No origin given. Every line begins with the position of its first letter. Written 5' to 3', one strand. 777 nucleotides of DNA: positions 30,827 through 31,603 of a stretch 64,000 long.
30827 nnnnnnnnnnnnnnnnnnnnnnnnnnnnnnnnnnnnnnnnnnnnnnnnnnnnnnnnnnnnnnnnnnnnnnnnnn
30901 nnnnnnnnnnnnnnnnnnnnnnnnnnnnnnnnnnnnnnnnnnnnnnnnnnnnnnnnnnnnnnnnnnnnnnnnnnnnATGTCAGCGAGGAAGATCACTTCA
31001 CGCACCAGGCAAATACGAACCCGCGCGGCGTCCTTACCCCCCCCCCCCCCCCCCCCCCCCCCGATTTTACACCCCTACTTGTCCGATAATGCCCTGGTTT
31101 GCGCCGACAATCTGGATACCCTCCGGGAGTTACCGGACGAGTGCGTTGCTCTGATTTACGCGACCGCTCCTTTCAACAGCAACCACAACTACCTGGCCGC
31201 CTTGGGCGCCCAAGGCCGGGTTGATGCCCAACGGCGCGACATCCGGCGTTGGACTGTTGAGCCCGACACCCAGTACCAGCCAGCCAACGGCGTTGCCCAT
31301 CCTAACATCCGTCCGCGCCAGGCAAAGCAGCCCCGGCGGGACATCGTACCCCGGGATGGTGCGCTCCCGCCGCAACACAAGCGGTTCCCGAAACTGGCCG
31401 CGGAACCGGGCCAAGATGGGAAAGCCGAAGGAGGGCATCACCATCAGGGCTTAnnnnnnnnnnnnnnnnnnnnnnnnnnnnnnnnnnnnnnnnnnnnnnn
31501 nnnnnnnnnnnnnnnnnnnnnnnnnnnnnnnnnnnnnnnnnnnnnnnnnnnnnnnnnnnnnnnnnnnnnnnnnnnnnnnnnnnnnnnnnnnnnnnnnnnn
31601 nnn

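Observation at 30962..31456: C26 homopolymer in frame within a methyltransferase-like ORF: candidate slipped-strand phase switch, or an assembly artefact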

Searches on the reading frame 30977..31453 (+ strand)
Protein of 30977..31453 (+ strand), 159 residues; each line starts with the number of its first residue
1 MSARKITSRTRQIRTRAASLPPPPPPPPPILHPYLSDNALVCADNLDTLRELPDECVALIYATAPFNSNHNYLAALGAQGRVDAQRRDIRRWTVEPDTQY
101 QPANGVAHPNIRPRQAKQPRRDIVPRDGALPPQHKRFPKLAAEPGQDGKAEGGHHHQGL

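Call 5: search_protein_families(library=pfam, proteins=[window:30977-31453:+, window:31064-31453:+], max_evalue=1)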
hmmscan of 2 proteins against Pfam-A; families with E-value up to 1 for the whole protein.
window:30977-31453:+ (159 aa): 1 family
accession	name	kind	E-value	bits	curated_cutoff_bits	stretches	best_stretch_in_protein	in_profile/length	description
PF16101.10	PRIMA1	-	0.15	12.3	38.6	1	9-39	55-85/158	Proline-rich membrane anchor 1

window:31064-31453:+ (130 aa): 0 families

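Call 8: find_homologous_proteins(query=window:31064-31453:+, max_evalue=0.01)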
Query window:31064-31453:+ (130 aa): 3 proteins with E <= 0.01 among 120 candidates.
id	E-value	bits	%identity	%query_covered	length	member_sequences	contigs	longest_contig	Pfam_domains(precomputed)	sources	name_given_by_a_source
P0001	5.7e-84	297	100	100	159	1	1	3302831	-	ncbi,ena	-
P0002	1.3e-21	95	73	49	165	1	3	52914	-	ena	-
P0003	2.5e-16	78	74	41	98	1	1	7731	-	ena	-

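Call 10: find_encoding_contigs(protein=P0001, flank=5000, max_places=10)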
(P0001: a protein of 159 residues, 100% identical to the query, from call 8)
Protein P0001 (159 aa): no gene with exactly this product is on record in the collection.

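Call 11: find_encoding_contigs(protein=P0002, flank=6000, max_places=6)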
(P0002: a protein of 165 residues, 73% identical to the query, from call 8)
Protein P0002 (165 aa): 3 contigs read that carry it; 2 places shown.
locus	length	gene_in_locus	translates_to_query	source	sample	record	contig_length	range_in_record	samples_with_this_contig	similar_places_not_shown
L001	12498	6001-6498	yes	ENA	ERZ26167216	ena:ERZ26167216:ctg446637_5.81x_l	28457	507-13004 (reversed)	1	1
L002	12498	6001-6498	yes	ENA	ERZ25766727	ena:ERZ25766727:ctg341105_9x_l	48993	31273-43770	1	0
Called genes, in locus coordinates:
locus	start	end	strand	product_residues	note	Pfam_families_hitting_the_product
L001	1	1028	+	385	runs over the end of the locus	-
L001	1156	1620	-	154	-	PF01609:DDE_Tnp_1, PF13586:DDE_Tnp_1_2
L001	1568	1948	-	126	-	PF13340:DUF4096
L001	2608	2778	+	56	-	-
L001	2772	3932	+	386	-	PF13701:DDE_Tnp_1_4, PF01609:DDE_Tnp_1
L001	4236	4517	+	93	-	-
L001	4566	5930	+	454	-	PF13546:DDE_5, PF01609:DDE_Tnp_1 (weak)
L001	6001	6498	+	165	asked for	-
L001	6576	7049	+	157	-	PF13274:SocA_Panacea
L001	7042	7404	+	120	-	-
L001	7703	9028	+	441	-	PF13701:DDE_Tnp_1_4, PF01609:DDE_Tnp_1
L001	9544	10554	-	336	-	PF18743:AHJR-like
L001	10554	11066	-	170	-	PF05866:RusA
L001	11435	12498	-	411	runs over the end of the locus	-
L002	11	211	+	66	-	-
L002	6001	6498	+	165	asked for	-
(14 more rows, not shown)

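Call 12: find_encoding_contigs(protein=P0003, flank=6000, max_places=6)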
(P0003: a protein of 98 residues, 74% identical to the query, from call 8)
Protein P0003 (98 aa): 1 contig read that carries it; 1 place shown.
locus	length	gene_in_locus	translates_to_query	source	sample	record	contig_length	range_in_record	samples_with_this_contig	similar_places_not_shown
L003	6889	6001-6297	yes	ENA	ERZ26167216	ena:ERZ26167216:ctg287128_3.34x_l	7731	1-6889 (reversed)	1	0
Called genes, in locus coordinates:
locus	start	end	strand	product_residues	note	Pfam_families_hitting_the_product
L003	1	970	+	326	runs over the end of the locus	-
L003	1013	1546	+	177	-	PF00665:rve, PF13683:rve_3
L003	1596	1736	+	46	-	-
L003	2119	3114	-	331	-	-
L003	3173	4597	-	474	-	PF13166:AAA_13 (faint), PF13175:AAA_15, PF13304:AAA_21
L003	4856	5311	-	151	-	-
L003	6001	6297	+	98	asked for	-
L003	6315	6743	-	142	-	-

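Call 18: find_encoding_contigs(protein=P0005, flank=6000, max_places=6)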
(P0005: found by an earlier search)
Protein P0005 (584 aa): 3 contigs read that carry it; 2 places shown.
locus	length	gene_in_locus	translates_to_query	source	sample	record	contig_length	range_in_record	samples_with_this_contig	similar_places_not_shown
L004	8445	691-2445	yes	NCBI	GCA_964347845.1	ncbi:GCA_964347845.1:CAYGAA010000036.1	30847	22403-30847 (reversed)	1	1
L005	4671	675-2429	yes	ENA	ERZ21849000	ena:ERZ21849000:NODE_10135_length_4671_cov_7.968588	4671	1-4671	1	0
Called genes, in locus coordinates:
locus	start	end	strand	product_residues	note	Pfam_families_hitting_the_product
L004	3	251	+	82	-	?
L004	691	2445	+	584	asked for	PF13365:Trypsin_2, PF00089:Trypsin (weak), PF25390:WD40_RLD (faint), PF13540:RCC1_2 (weak)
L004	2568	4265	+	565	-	PF02776:TPP_enzyme_N, PF00205:TPP_enzyme_M, PF02775:TPP_enzyme_C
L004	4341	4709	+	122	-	PF06155:GBBH-like_N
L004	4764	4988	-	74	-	PF09723:Zn_ribbon_8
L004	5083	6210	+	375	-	PF00890:FAD_binding_2 (weak), PF01134:GIDA (faint), PF01266:DAO, PF01494:FAD_binding_3 (weak), PF01946:Thi4 (faint), PF07992:Pyr_redox_2 (faint), PF12831:FAD_oxidored (weak), PF13450:NAD_binding_8 (weak)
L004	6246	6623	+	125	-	PF04126:Cyclophil_like, PF18050:Cyclophil_like2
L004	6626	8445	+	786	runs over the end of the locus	PF02515:CoA_transf_3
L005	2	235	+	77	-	?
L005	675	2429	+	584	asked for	PF13365:Trypsin_2, PF00089:Trypsin (weak), PF25390:WD40_RLD (faint), PF13540:RCC1_2 (weak)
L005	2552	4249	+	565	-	PF02776:TPP_enzyme_N, PF00205:TPP_enzyme_M, PF02775:TPP_enzyme_C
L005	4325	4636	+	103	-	PF06155:GBBH-like_N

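Call 19: find_encoding_contigs(protein=P0004, flank=3000, max_places=6)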
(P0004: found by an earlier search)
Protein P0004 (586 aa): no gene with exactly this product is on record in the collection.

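Call 22: search_protein_representatives(alignment_id=A1)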
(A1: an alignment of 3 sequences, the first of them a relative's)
Query: 3 sequences, 147 profile positions. Proteins with E-value up to 0.001 (for the whole library): 5282; up to 1e-10: 133; up to 1e-30: 11. The best 150 are listed.
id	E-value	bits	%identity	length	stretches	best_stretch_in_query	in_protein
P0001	1.1e-74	265.6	-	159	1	1-146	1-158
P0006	2.9e-42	160.4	-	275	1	7-100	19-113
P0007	6.8e-38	146.3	-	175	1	1-99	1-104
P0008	3.4e-37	144.0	-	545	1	28-106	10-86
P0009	9.4e-34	132.8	-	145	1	18-99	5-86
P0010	1.6e-33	132.1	-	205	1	6-99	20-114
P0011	2.7e-33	131.3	-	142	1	18-126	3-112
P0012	3.2e-33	131.1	-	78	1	18-91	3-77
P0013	2.4e-32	128.3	-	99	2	2-82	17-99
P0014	4.6e-31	124.1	-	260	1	29-98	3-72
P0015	7.1e-31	123.5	-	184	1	31-98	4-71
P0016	1.8e-29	118.9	-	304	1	31-98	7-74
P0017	4.9e-28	114.3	-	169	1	26-99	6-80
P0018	4.0e-27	111.3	-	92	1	24-101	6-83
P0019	8.0e-21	90.9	-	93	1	30-81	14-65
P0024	1.4e-14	70.6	-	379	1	55-99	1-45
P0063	1.3e-11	61.1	-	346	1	33-110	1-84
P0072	1.9e-11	60.5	-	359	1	33-77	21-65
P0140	1.1e-10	58.0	-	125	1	4-70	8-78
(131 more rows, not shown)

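Call 24: search_protein_families(library=pfam, proteins=[P0008, P0006, P0016, P0024, P0063, P0072, P0014, P0007], max_evalue=0.01)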
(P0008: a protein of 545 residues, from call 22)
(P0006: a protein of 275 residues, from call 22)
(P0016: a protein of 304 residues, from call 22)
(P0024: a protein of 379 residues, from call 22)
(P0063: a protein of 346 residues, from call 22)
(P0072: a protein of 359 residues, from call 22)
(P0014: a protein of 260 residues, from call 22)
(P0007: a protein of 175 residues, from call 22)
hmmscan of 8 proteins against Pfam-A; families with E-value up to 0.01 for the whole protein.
P0008 (545 aa): 6 families
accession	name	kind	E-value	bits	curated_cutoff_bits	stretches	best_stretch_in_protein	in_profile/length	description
PF01555.25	N6_N4_Mtase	-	6.4e-43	147.7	26.7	1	38-355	1-217/221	DNA methylase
PF13847.12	Methyltransf_31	-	0.00057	20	27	1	319-365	3-52/145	Methyltransferase domain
PF04471.18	Mrr_cat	-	0.00082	19.9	21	1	419-465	27-75/115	Restriction endonuclease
PF02086.21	MethyltransfD12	-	0.0012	19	22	0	19-52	158-190/253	D12 class N6 adenine-specific DNA methyltransferase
PF03602.21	Cons_hypoth95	-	0.0015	18.7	24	0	24-53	98-129/182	Conserved hypothetical protein 95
PF13649.12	Methyltransf_25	-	0.0025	18.9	27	1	323-376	1-56/97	Methyltransferase domain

P0006 (275 aa): 1 family
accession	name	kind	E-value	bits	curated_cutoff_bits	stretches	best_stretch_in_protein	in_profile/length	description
PF01555.25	N6_N4_Mtase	-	1.3e-18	68.2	26.7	1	68-226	1-111/221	DNA methylase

P0016 (304 aa): 1 family
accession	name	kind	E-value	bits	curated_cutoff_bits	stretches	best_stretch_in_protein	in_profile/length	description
PF01555.25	N6_N4_Mtase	-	4.1e-17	63.3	26.7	1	31-240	1-144/221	DNA methylase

P0024 (379 aa): 6 families
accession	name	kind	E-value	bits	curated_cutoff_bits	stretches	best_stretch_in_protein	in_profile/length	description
PF01555.25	N6_N4_Mtase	-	1.4e-45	156.4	26.7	1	2-245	2-213/221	DNA methylase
PF13649.12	Methyltransf_25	-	6.2e-05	24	27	1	217-267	1-53/97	Methyltransferase domain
PF08241.18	Methyltransf_11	-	0.00048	21.1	21.2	0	222-259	5-42/95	Methyltransferase domain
PF13847.12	Methyltransf_31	-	0.0016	18.6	27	0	213-259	3-52/145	Methyltransferase domain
PF08242.18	Methyltransf_12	-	0.0033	18.5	30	0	222-269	5-54/98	Methyltransferase domain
PF05724.17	TPMT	-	0.0033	17.5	26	1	190-251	13-75/218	Thiopurine S-methyltransferase (TPMT)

P0063 (346 aa): 3 families
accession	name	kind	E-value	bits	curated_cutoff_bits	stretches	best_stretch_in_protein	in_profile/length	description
PF01555.25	N6_N4_Mtase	-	8.3e-37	127.7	26.7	1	24-343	1-211/221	DNA methylase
PF03602.21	Cons_hypoth95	-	0.0006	20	24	0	9-41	98-131/182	Conserved hypothetical protein 95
PF02086.21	MethyltransfD12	-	0.0019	18.4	22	0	21-44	173-196/253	D12 class N6 adenine-specific DNA methyltransferase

P0072 (359 aa): 1 family
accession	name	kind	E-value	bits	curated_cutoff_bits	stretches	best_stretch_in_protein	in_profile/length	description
PF01555.25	N6_N4_Mtase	-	2.4e-11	44.4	26.7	1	43-119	1-61/221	DNA methylase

P0014 (260 aa): 1 family
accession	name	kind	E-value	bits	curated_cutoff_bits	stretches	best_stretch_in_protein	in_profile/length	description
PF02652.20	Lactate_perm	-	8e-30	104.5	27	1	116-250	388-521/522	L-lactate permease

P0007 (175 aa): 1 family
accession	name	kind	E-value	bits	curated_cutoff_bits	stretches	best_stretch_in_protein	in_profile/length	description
PF03602.21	Cons_hypoth95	-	0.006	16.7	24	1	43-78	95-132/182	Conserved hypothetical protein 95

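Call 35: find_encoding_contigs(protein=P0013, flank=3000, max_places=5)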
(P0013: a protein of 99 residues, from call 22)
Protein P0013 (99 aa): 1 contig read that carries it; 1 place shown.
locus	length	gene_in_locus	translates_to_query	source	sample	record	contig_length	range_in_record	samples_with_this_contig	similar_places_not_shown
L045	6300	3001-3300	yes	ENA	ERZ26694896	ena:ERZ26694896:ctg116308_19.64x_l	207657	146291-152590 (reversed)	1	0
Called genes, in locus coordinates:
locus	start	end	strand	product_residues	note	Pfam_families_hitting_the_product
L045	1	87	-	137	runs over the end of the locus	PF00903:Glyoxalase, PF18029:Glyoxalase_6 (weak)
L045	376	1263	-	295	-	PF00763:THF_DHG_CYH, PF02882:THF_DHG_CYH_C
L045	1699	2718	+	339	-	PF01497:Peripla_BP_2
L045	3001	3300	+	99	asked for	-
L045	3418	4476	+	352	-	PF01555:N6_N4_Mtase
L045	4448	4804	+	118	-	-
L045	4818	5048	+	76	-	-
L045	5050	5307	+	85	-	-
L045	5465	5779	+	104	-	-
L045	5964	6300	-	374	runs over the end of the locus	-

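Call 49: find_encoding_contigs(protein=P0140, flank=3000, max_places=3)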
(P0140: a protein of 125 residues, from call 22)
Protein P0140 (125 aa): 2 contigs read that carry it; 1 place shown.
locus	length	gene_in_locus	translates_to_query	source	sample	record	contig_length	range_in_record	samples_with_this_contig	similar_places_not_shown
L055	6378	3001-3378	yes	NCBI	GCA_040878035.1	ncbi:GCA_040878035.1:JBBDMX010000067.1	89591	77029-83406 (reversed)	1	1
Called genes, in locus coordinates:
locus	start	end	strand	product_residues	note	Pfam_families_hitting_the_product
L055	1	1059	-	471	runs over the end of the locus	PF05496:RuvB_N, PF00158:Sigma54_activat (faint), PF01078:Mg_chelatase (faint), PF13191:AAA_16 (faint), PF00004:AAA, PF07728:AAA_5 (weak), PF16193:AAA_assoc_2, PF12002:MgsA_C, +1 more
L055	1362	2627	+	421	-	-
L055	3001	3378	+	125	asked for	-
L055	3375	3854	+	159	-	PF09723:Zn_ribbon_8 (faint), PF13248:Zn_ribbon_3 (faint)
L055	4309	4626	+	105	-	-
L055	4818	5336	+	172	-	PF10083:DUF2321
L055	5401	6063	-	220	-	-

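Call 58: search_protein_families(library=ncbifam, proteins=[P0008, window:30977-31453:+], max_evalue=0.001)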
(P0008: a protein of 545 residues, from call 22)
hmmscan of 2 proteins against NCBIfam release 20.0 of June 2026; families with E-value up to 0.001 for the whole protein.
P0008 (545 aa): 5 families
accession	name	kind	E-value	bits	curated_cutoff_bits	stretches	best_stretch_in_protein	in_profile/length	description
NF050803.1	DnaMtaseCcrMCaul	equivalog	2.6e-30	105.5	830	3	299-363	185-249/350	adenine-specific DNA-methyltransferase CcrM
NF008572.0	PRK11524.1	equivalog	1.9e-25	89.6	292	2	297-361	192-256/294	adenine-specific DNA-methyltransferase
NF010253.0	PRK13699.1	subfamily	7e-13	48.8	244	1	300-363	144-207/226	DNA methyltransferase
TIGR01177.1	TIGR01177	hypoth_equivalog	7.1e-05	22.3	316.55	1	313-353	175-216/330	TIGR01177 family methyltransferase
NF043040.1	corrin_prot_MT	hypoth_equivalog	0.00037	20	180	1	307-373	29-95/216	corrinoid protein-associated methyltransferase CpaM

window:30977-31453:+ (159 aa): 0 families

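Call 59: search_protein_families(library=padloc, proteins=[P0008, window:30977-31453:+], max_evalue=0.001)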
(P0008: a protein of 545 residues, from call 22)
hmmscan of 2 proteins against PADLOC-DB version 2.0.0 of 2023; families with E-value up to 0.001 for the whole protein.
P0008 (545 aa): 66 families (the best 25 are shown)
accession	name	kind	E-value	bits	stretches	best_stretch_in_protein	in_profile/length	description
PDLC03354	MTase_II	-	1.1e-59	200.5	1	107-364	127-385/425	Type II methyltransferase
PDLC03339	MTase_II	-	3.6e-57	191.9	3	271-363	182-273/399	Type II methyltransferase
PDLC03300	MTase_II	-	6.8e-50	167.8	2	18-187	11-164/302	Type II methyltransferase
PDLC03371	MTase_II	-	5.8e-38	128.9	1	19-362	11-253/260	Type II methyltransferase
PDLC03644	MTase_III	-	7e-38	128.7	1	112-361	112-393/542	Type III methyltransferase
PDLC03638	MTase_III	-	4.2e-36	122.6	1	112-353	434-669/816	Type III methyltransferase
PDLC03636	MTase_III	-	1.5e-35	121.1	2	112-212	99-198/575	Type III methyltransferase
PDLC03299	MTase_II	-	2.3e-33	114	3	291-362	187-258/296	Type II methyltransferase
PDLC03635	MTase_III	-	6.4e-30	102.5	2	272-348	482-559/708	Type III methyltransferase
PDLC03216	MTase_II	-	1.1e-29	101.6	3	300-363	194-257/364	Type II methyltransferase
PDLC03738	oMTase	-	1.8e-28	97.3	3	300-362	204-266/376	orphan methyltransferase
PDLC03634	MTase_III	-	2.4e-28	97.4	1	18-340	94-429/621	Type III methyltransferase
PDLC03633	MTase_III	-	3.6e-28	96.6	2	298-362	290-354/616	Type III methyltransferase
PDLC03641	MTase_III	-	1.9e-27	94.1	1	17-341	103-432/657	Type III methyltransferase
PDLC03265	MTase_II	-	1.8e-24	84.8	3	292-361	259-328/333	Type II methyltransferase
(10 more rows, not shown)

window:30977-31453:+ (159 aa): 2 families
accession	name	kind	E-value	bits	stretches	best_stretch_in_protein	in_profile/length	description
PDLC03300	MTase_II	-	7.2e-06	23.3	1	37-70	11-44/302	Type II methyltransferase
PDLC03238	MTase_II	-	0.00048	17.3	1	39-74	125-160/428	Type II methyltransferase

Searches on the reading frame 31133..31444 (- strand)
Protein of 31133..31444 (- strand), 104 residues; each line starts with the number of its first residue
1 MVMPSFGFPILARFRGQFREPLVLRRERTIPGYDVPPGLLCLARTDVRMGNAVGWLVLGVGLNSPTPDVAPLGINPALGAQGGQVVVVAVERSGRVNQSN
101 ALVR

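Call 67: search_protein_families(library=pfam, proteins=[window:31133-31444:-], max_evalue=1)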
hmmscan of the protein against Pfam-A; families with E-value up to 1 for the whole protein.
window:31133-31444:- (104 aa): 0 families

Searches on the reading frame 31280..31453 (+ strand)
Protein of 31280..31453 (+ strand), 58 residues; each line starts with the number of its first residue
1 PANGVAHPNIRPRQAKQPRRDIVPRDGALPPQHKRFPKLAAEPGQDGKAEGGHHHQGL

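Call 67: search_protein_families(library=pfam, proteins=[window:31280-31453:+], max_evalue=1)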
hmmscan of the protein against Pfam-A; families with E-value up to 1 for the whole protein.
window:31280-31453:+ (58 aa): 0 families
